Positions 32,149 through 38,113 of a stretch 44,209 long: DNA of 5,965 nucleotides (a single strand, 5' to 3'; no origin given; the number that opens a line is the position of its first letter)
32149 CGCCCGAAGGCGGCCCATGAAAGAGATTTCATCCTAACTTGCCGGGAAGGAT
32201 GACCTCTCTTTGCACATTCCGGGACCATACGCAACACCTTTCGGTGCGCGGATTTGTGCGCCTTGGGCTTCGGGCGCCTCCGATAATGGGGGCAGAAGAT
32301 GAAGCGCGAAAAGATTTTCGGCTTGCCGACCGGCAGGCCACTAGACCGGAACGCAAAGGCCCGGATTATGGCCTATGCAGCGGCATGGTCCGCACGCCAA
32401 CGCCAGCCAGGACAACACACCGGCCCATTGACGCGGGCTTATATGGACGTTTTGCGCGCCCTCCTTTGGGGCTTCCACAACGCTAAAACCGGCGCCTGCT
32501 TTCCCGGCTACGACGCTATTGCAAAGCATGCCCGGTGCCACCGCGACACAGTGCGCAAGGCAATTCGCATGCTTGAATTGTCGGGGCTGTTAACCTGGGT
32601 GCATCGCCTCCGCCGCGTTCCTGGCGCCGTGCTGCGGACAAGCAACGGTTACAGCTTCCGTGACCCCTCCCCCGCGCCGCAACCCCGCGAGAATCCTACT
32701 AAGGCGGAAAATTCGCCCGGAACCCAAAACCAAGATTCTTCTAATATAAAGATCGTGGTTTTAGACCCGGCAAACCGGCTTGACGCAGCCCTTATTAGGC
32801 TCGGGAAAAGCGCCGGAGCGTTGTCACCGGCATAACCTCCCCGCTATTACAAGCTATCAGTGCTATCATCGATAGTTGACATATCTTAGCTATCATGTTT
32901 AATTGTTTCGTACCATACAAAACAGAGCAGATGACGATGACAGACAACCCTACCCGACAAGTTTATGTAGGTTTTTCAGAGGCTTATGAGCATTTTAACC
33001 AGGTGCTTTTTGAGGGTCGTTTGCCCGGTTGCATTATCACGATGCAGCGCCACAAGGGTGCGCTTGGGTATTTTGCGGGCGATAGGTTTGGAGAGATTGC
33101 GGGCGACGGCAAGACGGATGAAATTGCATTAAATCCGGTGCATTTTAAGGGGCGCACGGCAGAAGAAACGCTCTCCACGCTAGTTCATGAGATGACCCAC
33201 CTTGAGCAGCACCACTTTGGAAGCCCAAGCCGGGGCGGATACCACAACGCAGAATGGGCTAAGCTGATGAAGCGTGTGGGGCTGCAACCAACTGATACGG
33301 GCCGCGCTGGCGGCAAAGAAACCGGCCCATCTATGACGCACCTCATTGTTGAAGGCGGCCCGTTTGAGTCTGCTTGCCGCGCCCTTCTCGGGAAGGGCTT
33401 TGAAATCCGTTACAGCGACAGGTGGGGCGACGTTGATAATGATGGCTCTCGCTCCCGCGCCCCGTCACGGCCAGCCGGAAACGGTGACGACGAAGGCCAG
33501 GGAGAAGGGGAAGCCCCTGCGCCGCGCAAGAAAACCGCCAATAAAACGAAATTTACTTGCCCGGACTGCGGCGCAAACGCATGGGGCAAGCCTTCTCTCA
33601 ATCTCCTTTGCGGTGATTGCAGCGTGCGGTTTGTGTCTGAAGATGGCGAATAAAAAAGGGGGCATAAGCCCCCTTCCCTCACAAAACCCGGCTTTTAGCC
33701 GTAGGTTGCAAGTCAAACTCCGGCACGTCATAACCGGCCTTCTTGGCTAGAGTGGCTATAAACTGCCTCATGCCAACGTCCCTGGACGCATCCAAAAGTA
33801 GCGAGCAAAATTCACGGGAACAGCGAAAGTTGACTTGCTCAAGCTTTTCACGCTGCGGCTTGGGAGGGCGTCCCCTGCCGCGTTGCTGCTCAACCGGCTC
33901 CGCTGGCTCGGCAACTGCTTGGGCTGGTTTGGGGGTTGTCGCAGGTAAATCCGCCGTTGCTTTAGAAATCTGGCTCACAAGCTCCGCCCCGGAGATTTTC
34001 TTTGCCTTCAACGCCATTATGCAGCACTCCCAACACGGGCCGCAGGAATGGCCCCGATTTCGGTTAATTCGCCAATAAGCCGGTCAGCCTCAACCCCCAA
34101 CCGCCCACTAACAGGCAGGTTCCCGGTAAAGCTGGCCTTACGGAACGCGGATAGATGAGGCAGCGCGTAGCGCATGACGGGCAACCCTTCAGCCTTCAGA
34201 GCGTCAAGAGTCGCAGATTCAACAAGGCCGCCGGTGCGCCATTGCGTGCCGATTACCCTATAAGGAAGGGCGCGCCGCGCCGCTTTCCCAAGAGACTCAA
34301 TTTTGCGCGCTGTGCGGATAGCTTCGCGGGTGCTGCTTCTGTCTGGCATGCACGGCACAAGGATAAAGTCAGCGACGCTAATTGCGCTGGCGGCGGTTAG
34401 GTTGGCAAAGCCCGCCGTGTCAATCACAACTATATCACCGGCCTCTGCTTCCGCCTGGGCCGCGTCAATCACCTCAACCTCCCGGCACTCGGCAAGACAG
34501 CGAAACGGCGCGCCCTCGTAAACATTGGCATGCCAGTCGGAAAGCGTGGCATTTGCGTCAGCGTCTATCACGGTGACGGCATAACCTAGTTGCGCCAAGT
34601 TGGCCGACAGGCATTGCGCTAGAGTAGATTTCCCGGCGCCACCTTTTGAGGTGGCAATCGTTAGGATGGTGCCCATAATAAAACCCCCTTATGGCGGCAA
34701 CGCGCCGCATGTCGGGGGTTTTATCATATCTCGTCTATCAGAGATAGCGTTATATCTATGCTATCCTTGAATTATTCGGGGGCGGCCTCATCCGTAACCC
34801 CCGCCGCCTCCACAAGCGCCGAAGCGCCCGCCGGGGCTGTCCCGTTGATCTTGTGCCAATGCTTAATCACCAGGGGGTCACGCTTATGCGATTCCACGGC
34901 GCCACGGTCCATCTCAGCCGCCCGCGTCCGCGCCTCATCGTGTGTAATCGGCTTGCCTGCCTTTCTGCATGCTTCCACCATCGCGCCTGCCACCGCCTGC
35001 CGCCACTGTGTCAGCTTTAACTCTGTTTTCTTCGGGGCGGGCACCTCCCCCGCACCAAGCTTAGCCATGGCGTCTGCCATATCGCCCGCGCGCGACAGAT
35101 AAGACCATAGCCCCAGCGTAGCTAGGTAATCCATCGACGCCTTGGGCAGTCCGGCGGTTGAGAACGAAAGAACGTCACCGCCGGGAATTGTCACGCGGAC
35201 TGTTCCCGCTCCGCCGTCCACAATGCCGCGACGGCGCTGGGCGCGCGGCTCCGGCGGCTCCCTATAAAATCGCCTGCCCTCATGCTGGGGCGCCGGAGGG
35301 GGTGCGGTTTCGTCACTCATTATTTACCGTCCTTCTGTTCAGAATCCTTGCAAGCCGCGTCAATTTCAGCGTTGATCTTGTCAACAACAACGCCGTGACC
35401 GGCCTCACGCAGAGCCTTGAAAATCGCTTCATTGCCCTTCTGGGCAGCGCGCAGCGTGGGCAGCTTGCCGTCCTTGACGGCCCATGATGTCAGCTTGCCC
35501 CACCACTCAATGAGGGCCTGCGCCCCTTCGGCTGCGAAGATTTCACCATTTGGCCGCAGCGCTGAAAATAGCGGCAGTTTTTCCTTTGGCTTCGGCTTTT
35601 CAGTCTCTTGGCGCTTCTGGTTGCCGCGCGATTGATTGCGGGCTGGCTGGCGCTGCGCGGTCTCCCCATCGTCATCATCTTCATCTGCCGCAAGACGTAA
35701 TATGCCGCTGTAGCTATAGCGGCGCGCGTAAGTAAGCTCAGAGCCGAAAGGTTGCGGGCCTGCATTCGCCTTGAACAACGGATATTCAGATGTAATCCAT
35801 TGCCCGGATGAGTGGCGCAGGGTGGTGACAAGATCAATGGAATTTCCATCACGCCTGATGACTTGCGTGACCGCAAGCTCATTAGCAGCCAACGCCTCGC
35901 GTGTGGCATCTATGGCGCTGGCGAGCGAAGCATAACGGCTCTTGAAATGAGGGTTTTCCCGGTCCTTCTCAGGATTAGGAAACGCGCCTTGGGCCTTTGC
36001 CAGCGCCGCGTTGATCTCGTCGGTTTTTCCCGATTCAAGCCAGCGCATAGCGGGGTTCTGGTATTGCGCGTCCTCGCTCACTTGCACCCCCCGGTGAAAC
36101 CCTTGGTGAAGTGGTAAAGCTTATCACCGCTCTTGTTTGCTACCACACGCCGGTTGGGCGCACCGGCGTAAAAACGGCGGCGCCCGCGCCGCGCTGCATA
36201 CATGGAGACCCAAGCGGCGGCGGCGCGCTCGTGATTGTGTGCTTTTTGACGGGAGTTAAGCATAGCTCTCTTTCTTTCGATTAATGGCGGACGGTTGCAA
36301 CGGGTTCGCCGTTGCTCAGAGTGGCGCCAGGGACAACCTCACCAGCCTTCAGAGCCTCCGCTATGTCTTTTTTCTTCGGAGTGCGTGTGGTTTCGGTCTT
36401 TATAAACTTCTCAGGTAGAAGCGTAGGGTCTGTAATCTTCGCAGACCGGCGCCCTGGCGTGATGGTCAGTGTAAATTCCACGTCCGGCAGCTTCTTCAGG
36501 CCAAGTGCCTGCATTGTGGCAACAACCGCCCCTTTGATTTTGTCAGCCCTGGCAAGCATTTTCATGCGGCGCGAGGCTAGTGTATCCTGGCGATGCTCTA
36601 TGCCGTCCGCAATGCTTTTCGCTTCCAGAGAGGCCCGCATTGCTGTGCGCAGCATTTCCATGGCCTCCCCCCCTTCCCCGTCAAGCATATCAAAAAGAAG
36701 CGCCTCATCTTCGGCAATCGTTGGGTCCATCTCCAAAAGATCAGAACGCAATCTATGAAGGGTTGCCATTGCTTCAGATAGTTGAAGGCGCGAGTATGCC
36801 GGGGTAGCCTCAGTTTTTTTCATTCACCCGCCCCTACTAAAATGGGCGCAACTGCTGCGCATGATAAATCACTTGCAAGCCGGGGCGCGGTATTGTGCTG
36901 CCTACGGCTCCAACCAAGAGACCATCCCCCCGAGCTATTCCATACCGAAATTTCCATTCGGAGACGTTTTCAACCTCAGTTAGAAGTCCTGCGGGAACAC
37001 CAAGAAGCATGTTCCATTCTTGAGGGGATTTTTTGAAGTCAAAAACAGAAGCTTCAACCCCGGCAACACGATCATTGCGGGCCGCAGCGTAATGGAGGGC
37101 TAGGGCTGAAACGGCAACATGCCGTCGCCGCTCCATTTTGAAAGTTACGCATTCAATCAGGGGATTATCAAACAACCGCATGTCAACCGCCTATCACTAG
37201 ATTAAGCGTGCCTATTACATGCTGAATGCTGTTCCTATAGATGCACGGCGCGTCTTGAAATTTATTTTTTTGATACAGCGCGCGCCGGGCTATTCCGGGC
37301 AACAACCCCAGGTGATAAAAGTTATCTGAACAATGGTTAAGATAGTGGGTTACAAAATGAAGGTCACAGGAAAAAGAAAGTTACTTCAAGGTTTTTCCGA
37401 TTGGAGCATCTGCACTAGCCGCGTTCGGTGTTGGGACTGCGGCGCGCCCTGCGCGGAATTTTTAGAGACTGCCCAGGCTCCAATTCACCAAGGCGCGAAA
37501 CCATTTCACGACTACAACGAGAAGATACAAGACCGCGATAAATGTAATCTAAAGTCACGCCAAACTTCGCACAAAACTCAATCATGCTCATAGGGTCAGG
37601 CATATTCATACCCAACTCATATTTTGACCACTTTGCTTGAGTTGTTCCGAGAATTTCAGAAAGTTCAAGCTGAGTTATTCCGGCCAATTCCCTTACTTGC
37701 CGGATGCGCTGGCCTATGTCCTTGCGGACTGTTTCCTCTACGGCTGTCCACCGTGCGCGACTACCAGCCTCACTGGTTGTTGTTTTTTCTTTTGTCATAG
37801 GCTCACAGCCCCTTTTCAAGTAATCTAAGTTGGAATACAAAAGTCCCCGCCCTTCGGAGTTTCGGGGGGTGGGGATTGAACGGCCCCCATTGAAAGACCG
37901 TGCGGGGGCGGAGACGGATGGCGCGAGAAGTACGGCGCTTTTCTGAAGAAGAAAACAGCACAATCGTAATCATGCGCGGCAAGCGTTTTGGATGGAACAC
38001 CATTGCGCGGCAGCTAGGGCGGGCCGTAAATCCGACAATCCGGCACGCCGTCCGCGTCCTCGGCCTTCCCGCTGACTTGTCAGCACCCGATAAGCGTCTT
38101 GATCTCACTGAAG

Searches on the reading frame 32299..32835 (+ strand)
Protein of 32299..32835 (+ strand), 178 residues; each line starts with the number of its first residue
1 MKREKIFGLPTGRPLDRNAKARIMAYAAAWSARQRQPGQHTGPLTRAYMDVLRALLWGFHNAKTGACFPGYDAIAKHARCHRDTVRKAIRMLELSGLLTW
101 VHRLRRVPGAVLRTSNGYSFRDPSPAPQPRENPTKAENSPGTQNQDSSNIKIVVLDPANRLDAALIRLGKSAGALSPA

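Call 14: search_protein_families(library=phrogs, proteins=[window:32299-32835:+], max_evalue=0.01)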
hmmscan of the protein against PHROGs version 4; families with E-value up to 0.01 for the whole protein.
window:32299-32835:+ (178 aa): 10 families
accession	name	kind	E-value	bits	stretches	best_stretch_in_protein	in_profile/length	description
phrog_270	-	DNA, RNA and nucleotide metabolism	2.1e-07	31.6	1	54-140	54-141/383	replication initiation protein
phrog_391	-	DNA, RNA and nucleotide metabolism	1.1e-06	29.5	1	62-146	31-119/298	replication initiation O-like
phrog_345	-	DNA, RNA and nucleotide metabolism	1.1e-05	26.3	1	51-144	50-162/297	replication initiation O-like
phrog_8102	-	DNA, RNA and nucleotide metabolism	1.2e-05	25.6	1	57-105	47-95/337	replication initiation protein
phrog_1032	-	DNA, RNA and nucleotide metabolism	1.4e-05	26.2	1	64-106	33-75/281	replication initiation protein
phrog_678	-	DNA, RNA and nucleotide metabolism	3.4e-05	24.6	1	53-144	75-169/346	replication initiation O-like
phrog_186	-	DNA, RNA and nucleotide metabolism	6.4e-05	23.8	1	61-147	57-146/308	DnaD-like helicase loader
phrog_428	-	DNA, RNA and nucleotide metabolism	0.00017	21.9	1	57-105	117-164/455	replication initiation protein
phrog_4617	-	DNA, RNA and nucleotide metabolism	0.00052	20.7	1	63-103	32-72/223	replication initiation protein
phrog_15967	-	unknown function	0.002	18.8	1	58-103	117-162/257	-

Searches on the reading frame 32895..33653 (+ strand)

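Call 35: search_protein_families(library=phrogs, proteins=[window:32895-33653:+], max_evalue=0.001)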
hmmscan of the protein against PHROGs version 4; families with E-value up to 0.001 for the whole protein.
window:32895-33653:+ (252 aa): 3 families
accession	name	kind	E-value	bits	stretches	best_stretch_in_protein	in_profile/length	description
phrog_6361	-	unknown function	8.8e-25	88.6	1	11-249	3-202/203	-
phrog_3768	-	unknown function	0.00044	21.2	1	73-135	57-113/216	-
phrog_12167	-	unknown function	0.00087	20.5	0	175-250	97-170/182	-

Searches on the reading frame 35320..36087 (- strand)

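Call 35: search_protein_families(library=phrogs, proteins=[window:35320-36087:-], max_evalue=0.001)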
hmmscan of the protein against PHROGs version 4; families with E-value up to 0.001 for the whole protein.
window:35320-36087:- (255 aa): 5 families
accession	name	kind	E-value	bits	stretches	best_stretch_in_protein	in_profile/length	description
phrog_2324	-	DNA, RNA and nucleotide metabolism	4.7e-41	141.5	1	19-166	5-154/193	Erf-like ssDNA annealing protein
phrog_155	-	DNA, RNA and nucleotide metabolism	1.7e-35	124.1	1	11-175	56-213/308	Erf-like ssDNA annealing protein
phrog_34817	-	unknown function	4.5e-22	79.7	1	17-171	4-160/291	-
phrog_10003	-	other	8.9e-11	42.8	1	46-143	66-171/297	recombinase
phrog_37640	-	unknown function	0.00073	20.6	0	114-147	34-65/169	-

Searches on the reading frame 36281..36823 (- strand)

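Call 35: search_protein_families(library=phrogs, proteins=[window:36281-36823:-], max_evalue=0.001)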
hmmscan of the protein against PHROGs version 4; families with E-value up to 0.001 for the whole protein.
window:36281-36823:- (180 aa): 1 family
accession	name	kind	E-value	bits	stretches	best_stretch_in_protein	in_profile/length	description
phrog_253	-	DNA, RNA and nucleotide metabolism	1.7e-25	90.8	1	17-174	4-162/169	Mu Gam-like end protection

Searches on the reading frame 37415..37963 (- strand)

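Call 35: search_protein_families(library=phrogs, proteins=[window:37415-37963:-], max_evalue=0.001)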
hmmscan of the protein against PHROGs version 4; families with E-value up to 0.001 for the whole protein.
window:37415-37963:- (182 aa): 10 families
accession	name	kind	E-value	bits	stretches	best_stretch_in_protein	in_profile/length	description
phrog_8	-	transcription regulation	1.2e-12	48.9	1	69-141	66-135/346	transcriptional regulator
phrog_4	-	transcription regulation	8.5e-11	42.4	1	74-147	124-197/400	transcriptional repressor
phrog_3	-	transcription regulation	6.2e-08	33.8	1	64-146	72-152/430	transcriptional repressor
phrog_2328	-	transcription regulation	6.9e-08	33.3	1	77-146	8-79/128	transcriptional repressor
phrog_2967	-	transcription regulation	2.8e-07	31.3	1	78-143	6-71/225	transcriptional regulator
phrog_7396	-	unknown function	5.3e-07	30.5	1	76-142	9-78/227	-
phrog_1373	-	transcription regulation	1.9e-06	28.9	1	66-140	49-121/166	transcriptional regulator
phrog_2439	-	transcription regulation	0.00023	21.2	1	83-139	8-64/367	transcriptional regulator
phrog_4836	-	transcription regulation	0.00054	20.6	1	70-148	69-141/194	CII-like regulator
phrog_147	-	transcription regulation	0.00064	21.1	0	81-120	3-43/100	transcriptional regulator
